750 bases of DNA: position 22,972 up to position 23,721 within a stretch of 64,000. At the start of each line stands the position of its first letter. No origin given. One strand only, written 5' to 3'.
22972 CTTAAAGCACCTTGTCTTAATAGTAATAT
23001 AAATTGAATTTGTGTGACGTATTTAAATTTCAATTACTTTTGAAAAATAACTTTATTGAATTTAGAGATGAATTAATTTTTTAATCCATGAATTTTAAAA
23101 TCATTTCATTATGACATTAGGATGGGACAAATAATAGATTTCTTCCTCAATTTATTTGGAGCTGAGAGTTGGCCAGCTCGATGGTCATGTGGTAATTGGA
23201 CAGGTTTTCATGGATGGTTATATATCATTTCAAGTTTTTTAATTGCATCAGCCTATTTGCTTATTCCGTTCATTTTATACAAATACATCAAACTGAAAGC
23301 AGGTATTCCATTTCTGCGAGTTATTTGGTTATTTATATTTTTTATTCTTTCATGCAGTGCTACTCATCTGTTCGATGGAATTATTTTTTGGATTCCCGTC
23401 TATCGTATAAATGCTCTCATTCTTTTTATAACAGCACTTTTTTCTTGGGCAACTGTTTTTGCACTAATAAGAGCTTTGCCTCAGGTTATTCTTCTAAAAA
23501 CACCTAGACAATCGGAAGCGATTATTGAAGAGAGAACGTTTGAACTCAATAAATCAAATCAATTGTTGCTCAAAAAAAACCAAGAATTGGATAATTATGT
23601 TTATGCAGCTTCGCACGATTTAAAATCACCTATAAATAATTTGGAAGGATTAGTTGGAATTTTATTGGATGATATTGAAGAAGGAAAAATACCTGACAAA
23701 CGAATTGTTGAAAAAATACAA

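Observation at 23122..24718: Bacteroidota two-component system whose sensor carries a plant-type ethylene-binding domain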

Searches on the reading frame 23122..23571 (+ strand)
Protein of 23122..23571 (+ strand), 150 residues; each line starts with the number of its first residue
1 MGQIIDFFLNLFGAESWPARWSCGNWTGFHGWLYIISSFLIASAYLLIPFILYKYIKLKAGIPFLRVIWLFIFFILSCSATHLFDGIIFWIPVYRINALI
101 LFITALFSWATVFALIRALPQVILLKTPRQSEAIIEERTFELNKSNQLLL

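Call 3: search_protein_families(library=pfam, proteins=[window:23122-23571:+], max_evalue=10)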
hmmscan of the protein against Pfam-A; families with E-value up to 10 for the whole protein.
window:23122-23571:+ (150 aa): 1 family
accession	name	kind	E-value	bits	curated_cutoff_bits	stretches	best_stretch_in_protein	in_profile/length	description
PF25487.1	ETR1_N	-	2.8e-24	85.7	27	1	30-123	2-95/97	Ethylene receptor 1-like, N-terminal domain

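Call 4: search_protein_families(library=ncbifam, proteins=[window:23122-23571:+], max_evalue=10)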
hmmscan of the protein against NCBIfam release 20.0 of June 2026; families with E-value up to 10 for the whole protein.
window:23122-23571:+ (150 aa): 0 families

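Call 7: find_homologous_proteins(query=window:23122-23571:+, max_evalue=0.001)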
Query window:23122-23571:+ (150 aa): 7 proteins with E <= 0.001 among 26 candidates.
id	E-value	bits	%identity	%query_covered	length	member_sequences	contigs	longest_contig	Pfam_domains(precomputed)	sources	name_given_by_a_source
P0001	5.6e-46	174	53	98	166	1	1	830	PF25487.2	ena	-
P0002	6.1e-40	155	50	99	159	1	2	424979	PF25487.2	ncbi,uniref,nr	ncbi:hypothetical protein [Gramella sp. AN32]|uniref:Ethylene receptor 1-like N-terminal domain-cont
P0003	7.5e-40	154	49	99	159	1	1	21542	PF25487.2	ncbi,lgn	-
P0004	1.8e-38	150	49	98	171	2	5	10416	PF25487.2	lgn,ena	-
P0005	4.3e-37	145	48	99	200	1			PF25487.2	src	-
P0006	8.6e-37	145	48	99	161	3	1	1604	PF25487.2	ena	-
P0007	2.1e-36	143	49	99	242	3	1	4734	PF00512.32,PF25487.2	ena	-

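Call 20: search_protein_representatives(protein=window:23122-23541:+)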
Query: 140 residues. Proteins with E-value up to 0.001 (for the whole library): 5813; up to 1e-10: 2116; up to 1e-30: 244. The best 150 are listed.
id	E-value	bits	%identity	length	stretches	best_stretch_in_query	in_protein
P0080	1.4e-46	174.6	57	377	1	2-139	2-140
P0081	3.5e-46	173.3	58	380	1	1-139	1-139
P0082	4.6e-46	172.9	55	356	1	1-139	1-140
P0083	1.9e-45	170.9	57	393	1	1-139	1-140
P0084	4.4e-44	166.5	51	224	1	3-139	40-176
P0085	1.5e-43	164.8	54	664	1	1-138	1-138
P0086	1.5e-43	164.8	54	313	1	1-139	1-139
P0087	5.3e-43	163.0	56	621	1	1-138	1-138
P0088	9.8e-43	162.1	54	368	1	1-138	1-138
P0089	2.3e-42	160.9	52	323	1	1-138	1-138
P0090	3.3e-42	160.4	51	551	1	1-138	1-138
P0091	4.7e-42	159.9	51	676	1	3-139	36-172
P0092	6.9e-42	159.4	51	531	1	1-138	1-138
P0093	9.2e-42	159.0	55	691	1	1-138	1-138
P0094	1.1e-41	158.7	52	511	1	1-138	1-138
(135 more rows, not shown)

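Call 53: predict_structure(alignment_id=A3)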
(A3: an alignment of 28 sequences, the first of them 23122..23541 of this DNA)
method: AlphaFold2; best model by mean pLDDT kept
length: 140 residues; sequences in the alignment: 28
mean_pLDDT: 74.9   pTM: 0.60
mean pLDDT of the five models: 74.9, 73.4, 71.9, 63.1, 62.9
residues with pLDDT >= 90: 0; 70-90: 99; 50-70: 41; < 50: 0
segments of 3 or more residues with pLDDT < 50: none
pLDDT, mean of each block of 10 residues (from residue 1): 73 63 65 84 86 77 74 79 65 71 87 85 68 73
secondary structure, 60 per line:
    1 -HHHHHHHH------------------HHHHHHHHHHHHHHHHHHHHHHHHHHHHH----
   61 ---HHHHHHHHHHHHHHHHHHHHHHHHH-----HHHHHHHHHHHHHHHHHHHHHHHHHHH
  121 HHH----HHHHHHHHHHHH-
elements in order: H2-9 H28-56 H64-88 H94-123 H128-139

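Call 59: fold_search(model_id=the predicted structure, library=pdb)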
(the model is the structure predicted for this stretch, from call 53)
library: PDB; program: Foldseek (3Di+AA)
matches with E <= 10: 5; with E <= 0.001: 0
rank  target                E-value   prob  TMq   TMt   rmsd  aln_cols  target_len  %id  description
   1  4mrn_A                3.8e+00  0.07  0.26  0.08  23.7       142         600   22  Structure of a bacterial Atm1-family ABC transporter (released 2014-03-19)
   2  6pam_C                5.3e+00  0.09  0.26  0.08   9.3       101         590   22  Structure of a bacterial Atm1-family ABC transporter with MgADP bound (released 2020-06-24)
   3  7tx6                  6.2e+00  0.02  0.17  0.08  19.6       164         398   17  Cryo-EM structure of the human reduced folate carrier in complex with methotrexate (released 2022-09-21)
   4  6pam_A                8.5e+00  0.04  0.26  0.08  25.1       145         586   19  Structure of a bacterial Atm1-family ABC transporter with MgADP bound (released 2020-06-24)
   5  9qwr_A                8.9e+00  0.06  0.26  0.24  12.5       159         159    9  MIC60 helical bundle dimer (released 2026-02-25)
